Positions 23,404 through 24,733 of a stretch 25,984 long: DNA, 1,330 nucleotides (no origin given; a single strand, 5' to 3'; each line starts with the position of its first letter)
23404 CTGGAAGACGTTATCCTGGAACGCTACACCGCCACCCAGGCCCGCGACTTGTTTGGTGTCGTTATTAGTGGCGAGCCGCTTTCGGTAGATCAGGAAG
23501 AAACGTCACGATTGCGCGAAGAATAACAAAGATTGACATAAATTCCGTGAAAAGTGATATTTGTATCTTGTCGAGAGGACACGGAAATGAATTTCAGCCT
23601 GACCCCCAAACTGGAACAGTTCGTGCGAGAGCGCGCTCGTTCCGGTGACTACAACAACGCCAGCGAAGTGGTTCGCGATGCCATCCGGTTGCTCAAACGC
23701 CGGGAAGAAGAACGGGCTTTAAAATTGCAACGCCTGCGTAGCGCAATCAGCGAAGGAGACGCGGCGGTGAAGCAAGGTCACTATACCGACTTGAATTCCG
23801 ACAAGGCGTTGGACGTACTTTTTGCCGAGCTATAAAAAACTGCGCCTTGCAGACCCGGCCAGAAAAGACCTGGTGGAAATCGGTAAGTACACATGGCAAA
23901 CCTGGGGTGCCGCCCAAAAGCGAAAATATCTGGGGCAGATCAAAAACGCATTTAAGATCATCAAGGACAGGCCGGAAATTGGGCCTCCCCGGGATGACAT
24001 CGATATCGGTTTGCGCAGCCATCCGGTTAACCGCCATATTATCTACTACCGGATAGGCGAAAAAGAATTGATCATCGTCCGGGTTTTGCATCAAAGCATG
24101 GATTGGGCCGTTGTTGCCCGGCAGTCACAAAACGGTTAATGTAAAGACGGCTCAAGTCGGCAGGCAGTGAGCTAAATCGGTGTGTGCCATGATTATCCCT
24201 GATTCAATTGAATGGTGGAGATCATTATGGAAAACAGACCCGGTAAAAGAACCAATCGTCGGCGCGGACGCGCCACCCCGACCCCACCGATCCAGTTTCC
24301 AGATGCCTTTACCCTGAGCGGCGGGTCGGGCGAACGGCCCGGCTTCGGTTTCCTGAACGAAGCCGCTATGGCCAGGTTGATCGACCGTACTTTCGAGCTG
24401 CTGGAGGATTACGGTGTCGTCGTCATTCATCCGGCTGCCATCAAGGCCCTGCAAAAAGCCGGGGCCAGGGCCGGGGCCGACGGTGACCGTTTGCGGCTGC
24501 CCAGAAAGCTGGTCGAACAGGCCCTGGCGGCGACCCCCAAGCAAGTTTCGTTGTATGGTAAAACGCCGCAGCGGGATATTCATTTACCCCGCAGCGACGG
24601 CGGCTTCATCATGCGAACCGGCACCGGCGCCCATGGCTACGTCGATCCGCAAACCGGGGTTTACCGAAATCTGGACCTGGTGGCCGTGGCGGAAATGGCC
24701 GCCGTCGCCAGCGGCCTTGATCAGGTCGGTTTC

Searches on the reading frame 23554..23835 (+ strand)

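Call 62: search_protein_families(library=pfam, proteins=[window:23554-23835:+], max_evalue=0.01)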
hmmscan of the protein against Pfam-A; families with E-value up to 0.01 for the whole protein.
window:23554-23835:+ (93 aa): 1 family
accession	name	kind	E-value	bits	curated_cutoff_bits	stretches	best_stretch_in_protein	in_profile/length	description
PF03693.20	ParD_antitoxin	-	4.9e-09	36.9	21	1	14-75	7-64/81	Bacterial antitoxin of ParD toxin-antitoxin type II system and RHH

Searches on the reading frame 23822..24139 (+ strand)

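Call 62: search_protein_families(library=pfam, proteins=[window:23822-24139:+], max_evalue=0.01)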
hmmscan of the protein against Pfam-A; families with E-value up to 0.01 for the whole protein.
window:23822-24139:+ (105 aa): 1 family
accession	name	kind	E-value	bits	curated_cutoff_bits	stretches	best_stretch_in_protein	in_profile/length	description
PF05016.21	ParE_toxin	-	1.2e-19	71.1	23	1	8-95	2-89/89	ParE toxin of type II toxin-antitoxin system, parDE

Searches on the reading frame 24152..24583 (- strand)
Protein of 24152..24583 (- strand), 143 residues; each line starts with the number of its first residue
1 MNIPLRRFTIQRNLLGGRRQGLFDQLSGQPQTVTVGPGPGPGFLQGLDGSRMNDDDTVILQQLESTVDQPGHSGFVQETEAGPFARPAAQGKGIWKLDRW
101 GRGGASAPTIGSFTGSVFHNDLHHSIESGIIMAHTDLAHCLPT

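Call 62: search_protein_families(library=pfam, proteins=[window:24152-24583:-], max_evalue=0.01)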
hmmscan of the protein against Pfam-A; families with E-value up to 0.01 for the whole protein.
window:24152-24583:- (143 aa): 1 family
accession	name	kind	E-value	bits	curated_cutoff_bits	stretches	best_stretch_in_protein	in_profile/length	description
PF03504.19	Chlam_OMP6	-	0.0029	18.3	34.1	1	57-107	43-84/91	Chlamydia cysteine-rich outer membrane protein 6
